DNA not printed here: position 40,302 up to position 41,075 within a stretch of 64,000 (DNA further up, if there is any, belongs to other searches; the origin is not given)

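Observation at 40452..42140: TetR-type HTH joined through a membrane helix to periplasmic Sel1 repeats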

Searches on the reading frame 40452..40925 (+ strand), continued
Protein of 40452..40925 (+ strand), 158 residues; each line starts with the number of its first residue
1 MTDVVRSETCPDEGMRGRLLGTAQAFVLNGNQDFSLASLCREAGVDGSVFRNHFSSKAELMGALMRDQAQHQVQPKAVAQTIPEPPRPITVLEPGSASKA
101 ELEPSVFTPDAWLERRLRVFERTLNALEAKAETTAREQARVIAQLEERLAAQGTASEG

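Call 64: list_cluster_members(proteins=[P0400, P0358, P0363, P0385, P0392, P0263, P0265, P0272, P0316, P0067])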
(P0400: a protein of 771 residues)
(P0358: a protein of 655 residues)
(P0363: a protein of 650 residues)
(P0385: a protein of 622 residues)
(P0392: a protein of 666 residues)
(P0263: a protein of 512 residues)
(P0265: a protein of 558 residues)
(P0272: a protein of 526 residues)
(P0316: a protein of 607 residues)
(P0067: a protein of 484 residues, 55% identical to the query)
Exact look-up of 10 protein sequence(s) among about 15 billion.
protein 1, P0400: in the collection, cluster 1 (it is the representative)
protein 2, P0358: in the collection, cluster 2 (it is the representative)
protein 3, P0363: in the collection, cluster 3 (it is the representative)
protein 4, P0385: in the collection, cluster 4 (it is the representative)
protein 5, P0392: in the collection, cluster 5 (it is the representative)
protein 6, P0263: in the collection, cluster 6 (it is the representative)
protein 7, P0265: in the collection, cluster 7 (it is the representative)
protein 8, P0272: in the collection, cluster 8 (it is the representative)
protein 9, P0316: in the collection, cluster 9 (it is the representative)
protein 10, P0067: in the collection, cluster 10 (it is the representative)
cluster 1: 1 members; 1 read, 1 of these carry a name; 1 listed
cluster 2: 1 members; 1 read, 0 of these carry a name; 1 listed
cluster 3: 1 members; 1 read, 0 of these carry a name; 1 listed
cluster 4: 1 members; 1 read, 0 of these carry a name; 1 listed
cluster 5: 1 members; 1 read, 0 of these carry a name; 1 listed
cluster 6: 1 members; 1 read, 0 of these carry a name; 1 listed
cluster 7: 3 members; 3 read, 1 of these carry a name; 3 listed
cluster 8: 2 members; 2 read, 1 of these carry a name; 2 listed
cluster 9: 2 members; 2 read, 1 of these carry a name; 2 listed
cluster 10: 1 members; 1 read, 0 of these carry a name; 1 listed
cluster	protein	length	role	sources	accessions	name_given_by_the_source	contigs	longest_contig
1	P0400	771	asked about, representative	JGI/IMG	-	AcrR family transcriptional regulator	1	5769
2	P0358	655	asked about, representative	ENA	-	-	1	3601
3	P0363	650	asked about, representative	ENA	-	-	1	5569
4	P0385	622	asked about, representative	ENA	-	-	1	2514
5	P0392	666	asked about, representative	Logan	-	-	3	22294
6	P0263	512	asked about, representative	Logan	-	-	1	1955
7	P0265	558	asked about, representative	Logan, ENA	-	-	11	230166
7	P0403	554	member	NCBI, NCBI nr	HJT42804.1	MAG TPA: hypothetical protein VJ750_04810 [Rhizomicrobium sp.] | hypothetical protein [Rhizomicrobium sp.]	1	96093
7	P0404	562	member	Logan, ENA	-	-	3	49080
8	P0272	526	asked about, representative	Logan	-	-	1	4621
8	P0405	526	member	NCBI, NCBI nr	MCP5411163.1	MAG: sel1 repeat family protein [Alphaproteobacteria bacterium] | sel1 repeat family protein [Alphaproteobacteria bacterium]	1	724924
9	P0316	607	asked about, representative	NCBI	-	-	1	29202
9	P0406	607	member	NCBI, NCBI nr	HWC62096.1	MAG TPA: hypothetical protein VG501_00630 [Rhizomicrobium sp.] | hypothetical protein [Rhizomicrobium sp.]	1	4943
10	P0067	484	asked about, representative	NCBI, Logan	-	-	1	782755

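Call 81: search_protein_families(library=pfam, proteins=[L072:4285-5361:+, L072:4147-5295:-, L077:3975-5417:+, L080:4137-5276:-, L017:2944-4326:+, L017:4384-5865:+, L034:1896-4295:+, L034:4379-5122:+, L038:4038-5000:+, L044:3567-5135:+], max_evalue=0.0001)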
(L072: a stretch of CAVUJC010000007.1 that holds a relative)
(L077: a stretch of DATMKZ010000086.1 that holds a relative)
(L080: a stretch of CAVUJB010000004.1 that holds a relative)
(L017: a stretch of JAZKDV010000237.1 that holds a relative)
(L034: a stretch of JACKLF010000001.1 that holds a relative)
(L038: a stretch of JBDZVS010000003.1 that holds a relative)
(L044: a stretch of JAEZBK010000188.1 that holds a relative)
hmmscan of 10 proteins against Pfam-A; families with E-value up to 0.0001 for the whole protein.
L072:4285-5361:+ (359 aa): 0 families

L072:4147-5295:- (382 aa): 1 family
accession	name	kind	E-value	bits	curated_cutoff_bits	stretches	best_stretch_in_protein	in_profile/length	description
PF00144.29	Beta-lactamase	-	5e-78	263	27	1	25-377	3-326/329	Beta-lactamase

L077:3975-5417:+ (481 aa): 0 families

L080:4137-5276:- (379 aa): 1 family
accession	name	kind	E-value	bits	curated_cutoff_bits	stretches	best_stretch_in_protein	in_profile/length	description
PF00144.29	Beta-lactamase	-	7.5e-78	262.4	27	1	21-371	2-324/329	Beta-lactamase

L017:2944-4326:+ (461 aa): 3 families
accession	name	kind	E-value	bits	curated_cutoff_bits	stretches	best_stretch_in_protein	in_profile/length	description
PF19051.5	GFO_IDH_MocA_C2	-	7.4e-18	65.4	23.3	2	389-460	182-253/254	Oxidoreductase family, C-terminal alpha/beta domain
PF01408.29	GFO_IDH_MocA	-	5.6e-14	53.3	24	1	44-174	2-119/120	Oxidoreductase family, NAD-binding Rossmann fold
PF22725.1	GFO_IDH_MocA_C3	-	1.7e-06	28.5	27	0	253-328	31-103/124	GFO/IDH/MocA C-terminal domain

L017:4384-5865:+ (494 aa): 18 families
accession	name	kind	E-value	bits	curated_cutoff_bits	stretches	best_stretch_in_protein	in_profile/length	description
PF07719.23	TPR_2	-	1.9e-40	134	27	4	71-103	1-33/34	Tetratricopeptide repeat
PF00515.34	TPR_1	-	9.7e-38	126.9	27.8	4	105-137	1-33/34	Tetratricopeptide repeat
PF13431.12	TPR_17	-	4.2e-31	105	24.4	1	162-193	2-33/34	Tetratricopeptide repeat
PF13414.12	TPR_11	-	7.3e-28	96.4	26.8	3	78-116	1-39/42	TPR repeat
PF13432.12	TPR_16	-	3.2e-26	91.8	32.7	4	78-138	4-64/65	Tetratricopeptide repeat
PF13181.12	TPR_8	-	6.5e-25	85.6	25.7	1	72-103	2-33/34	Tetratricopeptide repeat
PF13424.12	TPR_12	-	4.8e-22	78.4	30.1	3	71-135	3-75/77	Tetratricopeptide repeat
PF14559.12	TPR_19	-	1.2e-21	77.3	25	2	49-105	3-59/68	Tetratricopeptide repeat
PF13428.12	TPR_14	-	3.3e-21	74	23.5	1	71-112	1-42/44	Tetratricopeptide repeat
PF13176.12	TPR_7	-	5.4e-18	63.9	27.9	0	73-106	1-34/36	Tetratricopeptide repeat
PF13371.12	TPR_9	-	1.9e-14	53.8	35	1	114-173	4-63/73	Tetratricopeptide repeat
PF13174.12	TPR_6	-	7e-14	51.9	26.3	0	106-137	1-32/33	Tetratricopeptide repeat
PF23914.1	TPR_CcmH_CycH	-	4.9e-09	36.7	42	0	164-210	41-87/158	Cytochrome c-type biogenesis protein H TPR domain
PF13374.12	TPR_10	-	6.9e-09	35.9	27.5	0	73-101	4-32/42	Tetratricopeptide repeat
PF07721.20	TPR_4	-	9.7e-08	32.4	27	0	141-161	3-23/26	Tetratricopeptide repeat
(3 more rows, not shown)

L034:1896-4295:+ (800 aa): 2 families
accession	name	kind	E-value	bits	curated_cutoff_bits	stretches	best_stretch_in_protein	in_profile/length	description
PF00535.33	Glycos_transf_2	-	1.5e-10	41.7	23.3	1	176-302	1-122/168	Glycosyl transferase family 2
PF13641.12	Glyco_tranf_2_3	-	9.2e-07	29.5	27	1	175-305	3-131/230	Glycosyltransferase like family 2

L034:4379-5122:+ (248 aa): 0 families

L038:4038-5000:+ (321 aa): 0 families

L044:3567-5135:+ (523 aa): 4 families
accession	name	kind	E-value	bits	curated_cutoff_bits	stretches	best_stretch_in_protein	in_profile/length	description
PF13632.12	Glyco_trans_2_3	-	4.4e-28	98.9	27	1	246-444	2-197/198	Glycosyl transferase family group 2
PF13641.12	Glyco_tranf_2_3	-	6.2e-25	89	27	1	161-386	1-229/230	Glycosyltransferase like family 2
PF00535.33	Glycos_transf_2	-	3.9e-12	46.9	23.3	1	164-298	1-132/168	Glycosyl transferase family 2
PF13506.12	Glyco_transf_21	-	1.8e-06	28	21.7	1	231-384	17-172/174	Glycosyl transferase family 21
